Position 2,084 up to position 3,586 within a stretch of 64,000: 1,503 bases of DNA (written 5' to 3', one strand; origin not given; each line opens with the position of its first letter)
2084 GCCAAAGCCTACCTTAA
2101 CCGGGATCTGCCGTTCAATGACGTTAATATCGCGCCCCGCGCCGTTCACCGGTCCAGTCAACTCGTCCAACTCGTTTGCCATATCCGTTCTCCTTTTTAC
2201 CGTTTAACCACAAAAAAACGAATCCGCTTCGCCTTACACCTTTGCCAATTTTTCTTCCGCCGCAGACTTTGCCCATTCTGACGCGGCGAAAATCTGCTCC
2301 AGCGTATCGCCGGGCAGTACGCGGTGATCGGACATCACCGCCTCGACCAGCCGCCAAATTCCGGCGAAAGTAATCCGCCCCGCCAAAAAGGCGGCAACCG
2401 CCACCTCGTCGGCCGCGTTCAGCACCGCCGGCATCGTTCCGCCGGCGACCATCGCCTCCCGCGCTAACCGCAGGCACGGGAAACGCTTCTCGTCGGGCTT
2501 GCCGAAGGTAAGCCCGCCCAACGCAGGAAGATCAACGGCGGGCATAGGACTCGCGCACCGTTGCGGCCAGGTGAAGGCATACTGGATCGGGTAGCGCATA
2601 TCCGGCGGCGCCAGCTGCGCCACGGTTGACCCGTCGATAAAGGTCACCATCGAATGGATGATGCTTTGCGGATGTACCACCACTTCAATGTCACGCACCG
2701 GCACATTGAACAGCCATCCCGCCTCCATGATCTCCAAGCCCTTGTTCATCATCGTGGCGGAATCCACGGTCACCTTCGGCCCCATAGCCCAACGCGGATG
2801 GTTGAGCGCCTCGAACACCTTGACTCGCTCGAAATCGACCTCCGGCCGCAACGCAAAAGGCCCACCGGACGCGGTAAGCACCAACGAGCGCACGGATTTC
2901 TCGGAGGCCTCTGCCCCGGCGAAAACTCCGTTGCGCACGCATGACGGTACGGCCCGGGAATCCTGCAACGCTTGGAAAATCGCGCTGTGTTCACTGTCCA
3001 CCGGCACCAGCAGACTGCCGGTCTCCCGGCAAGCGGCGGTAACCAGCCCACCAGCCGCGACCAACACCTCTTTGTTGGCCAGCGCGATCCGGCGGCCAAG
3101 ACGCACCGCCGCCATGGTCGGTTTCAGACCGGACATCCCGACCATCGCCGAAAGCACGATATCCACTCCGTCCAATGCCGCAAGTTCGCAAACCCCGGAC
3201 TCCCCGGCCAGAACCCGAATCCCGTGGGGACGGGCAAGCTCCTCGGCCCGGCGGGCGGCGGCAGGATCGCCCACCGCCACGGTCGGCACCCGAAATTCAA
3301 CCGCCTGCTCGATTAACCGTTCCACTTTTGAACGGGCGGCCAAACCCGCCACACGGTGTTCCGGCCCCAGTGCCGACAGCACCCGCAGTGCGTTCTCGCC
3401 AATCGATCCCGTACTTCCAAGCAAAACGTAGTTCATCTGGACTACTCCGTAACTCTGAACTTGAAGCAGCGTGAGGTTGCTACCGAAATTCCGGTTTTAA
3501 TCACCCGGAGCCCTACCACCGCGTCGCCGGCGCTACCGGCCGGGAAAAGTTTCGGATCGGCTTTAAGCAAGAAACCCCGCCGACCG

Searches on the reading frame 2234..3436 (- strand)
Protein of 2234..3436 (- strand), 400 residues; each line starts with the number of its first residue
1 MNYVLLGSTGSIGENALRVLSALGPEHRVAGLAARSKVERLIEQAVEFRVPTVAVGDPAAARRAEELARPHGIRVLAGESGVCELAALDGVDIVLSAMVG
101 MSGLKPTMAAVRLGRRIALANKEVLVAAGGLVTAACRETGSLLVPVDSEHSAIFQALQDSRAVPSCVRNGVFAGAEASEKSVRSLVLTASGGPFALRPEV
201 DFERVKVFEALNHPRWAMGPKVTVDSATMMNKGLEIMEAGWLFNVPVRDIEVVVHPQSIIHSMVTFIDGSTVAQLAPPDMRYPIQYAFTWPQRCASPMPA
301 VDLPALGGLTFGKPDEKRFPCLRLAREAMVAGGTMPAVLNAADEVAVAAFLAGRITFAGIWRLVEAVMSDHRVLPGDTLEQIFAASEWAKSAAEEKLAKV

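Call 65: search_protein_families(library=pfam, proteins=[window:2234-3436:-], max_evalue=0.00001)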
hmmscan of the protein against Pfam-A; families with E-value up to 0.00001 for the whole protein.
window:2234-3436:- (400 aa): 3 families
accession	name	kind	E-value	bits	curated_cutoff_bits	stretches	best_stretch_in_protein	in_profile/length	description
PF13288.12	DXPR_C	-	3.9e-40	137.1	27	1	275-391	1-114/115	DXP reductoisomerase C-terminal domain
PF02670.22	DXP_reductoisom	-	5.2e-37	127.9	21.7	1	4-129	2-129/129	1-deoxy-D-xylulose 5-phosphate reductoisomerase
PF08436.17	DXP_redisom_C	-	2.8e-33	114.3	26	1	143-243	1-84/84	1-deoxy-D-xylulose 5-phosphate reductoisomerase C-terminal domain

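Call 66: find_homologous_proteins(query=window:2234-3436:-, max_evalue=1e-60)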
Query window:2234-3436:- (400 aa): 7990 proteins with E <= 1e-60 among 8000 candidates; the best 120 are listed.
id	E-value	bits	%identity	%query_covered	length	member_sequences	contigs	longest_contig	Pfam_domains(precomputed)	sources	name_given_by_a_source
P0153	1.3e-256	869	100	100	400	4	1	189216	PF08436.18,PF02670.23,PF13288.13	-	-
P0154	7.3e-155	534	65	98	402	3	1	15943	PF08436.18,PF02670.23,PF13288.13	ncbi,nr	ncbi:MAG: 1-deoxy-D-xylulose-5-phosphate reductoisomerase [Kiritimatiellae bacterium]|nr:1-deoxy-D-x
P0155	7.2e-152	524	64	98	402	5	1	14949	PF08436.18,PF02670.23,PF13288.13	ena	-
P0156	1.9e-151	522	63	100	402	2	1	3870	PF08436.18,PF02670.23,PF13288.13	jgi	jgi:1-deoxy-D-xylulose-5-phosphate reductoisomerase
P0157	2.9e-149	515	63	100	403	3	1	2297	PF08436.18,PF02670.23,PF13288.13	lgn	-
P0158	6.0e-149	514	64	98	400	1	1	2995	PF08436.18,PF02670.23,PF13288.13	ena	-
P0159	1.3e-148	513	64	99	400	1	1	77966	PF08436.18,PF02670.23,PF13288.13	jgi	jgi:1-deoxy-D-xylulose-5-phosphate reductoisomerase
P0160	2.3e-148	512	62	99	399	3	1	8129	PF08436.18,PF02670.23,PF13288.13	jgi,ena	-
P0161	4.4e-148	511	61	100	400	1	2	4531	PF08436.18,PF02670.23,PF13288.13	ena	-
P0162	6.3e-148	511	63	95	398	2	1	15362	PF08436.18,PF02670.23,PF13288.13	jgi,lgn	jgi:1-deoxy-D-xylulose-5-phosphate reductoisomerase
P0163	1.9e-147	509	65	98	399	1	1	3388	PF08436.18,PF02670.23,PF13288.13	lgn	-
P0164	1.9e-147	509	61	99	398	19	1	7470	PF08436.18,PF02670.23,PF13288.13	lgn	-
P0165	2.4e-147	509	63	99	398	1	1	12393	PF08436.18,PF02670.23,PF13288.13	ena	-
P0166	1.0e-146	507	64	99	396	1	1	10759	PF08436.18,PF02670.23,PF13288.13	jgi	jgi:1-deoxy-D-xylulose-5-phosphate reductoisomerase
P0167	1.4e-146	506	60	99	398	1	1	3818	PF08436.18,PF02670.23,PF13288.13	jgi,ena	-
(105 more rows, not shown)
